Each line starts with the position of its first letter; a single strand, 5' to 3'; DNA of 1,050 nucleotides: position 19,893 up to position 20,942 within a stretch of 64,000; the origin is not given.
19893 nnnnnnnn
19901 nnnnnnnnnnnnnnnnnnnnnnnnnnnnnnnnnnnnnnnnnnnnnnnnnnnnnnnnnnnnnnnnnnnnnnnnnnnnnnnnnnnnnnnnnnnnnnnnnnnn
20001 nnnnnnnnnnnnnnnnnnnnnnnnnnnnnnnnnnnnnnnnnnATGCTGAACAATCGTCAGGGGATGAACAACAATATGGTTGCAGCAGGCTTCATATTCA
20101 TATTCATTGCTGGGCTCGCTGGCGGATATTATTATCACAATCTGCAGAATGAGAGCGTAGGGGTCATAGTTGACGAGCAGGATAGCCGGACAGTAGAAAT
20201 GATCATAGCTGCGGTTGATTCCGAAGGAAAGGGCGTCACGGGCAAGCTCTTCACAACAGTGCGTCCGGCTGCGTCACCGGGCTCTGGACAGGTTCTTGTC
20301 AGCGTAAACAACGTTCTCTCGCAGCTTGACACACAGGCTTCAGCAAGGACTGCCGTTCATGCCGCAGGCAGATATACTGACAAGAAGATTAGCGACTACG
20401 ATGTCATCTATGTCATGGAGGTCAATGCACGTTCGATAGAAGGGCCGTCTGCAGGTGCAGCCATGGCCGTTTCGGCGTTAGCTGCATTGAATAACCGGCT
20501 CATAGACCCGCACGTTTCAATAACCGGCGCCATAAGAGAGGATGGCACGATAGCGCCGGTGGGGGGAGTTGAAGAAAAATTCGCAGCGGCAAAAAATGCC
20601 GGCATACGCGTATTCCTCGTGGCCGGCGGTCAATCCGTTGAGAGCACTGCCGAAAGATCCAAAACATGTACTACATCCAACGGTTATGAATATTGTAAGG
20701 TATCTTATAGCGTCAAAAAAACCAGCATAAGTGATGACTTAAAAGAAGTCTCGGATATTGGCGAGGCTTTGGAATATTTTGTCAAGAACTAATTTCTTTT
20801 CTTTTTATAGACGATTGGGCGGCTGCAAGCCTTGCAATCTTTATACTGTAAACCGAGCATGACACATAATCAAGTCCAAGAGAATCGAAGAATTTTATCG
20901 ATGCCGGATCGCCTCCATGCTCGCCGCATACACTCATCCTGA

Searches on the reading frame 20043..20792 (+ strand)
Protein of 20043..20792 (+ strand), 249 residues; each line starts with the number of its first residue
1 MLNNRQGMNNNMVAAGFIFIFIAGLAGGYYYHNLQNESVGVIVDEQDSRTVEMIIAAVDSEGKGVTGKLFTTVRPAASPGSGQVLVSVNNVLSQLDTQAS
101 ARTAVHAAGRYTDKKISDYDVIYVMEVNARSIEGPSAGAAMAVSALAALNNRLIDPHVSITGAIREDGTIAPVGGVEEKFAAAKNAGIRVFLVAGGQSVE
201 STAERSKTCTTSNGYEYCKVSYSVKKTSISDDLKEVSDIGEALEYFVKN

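Call 4: search_protein_families(library=pfam, proteins=[window:20043-20792:+], max_evalue=1)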
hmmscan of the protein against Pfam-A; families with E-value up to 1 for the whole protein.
window:20043-20792:+ (249 aa): 3 families
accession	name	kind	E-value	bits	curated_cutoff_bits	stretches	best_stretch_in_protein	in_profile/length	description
PF05362.19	Lon_C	-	2.5e-12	47.2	21.1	1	117-193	92-168/205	Lon protease (S16) C-terminal proteolytic domain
PF01768.21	Birna_VP4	-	0.0049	17.2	24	1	122-191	171-239/259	Birnavirus VP4 protein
PF13541.12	ChlI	-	0.0096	16.3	27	1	132-194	56-118/121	Subunit ChlI of Mg-chelatase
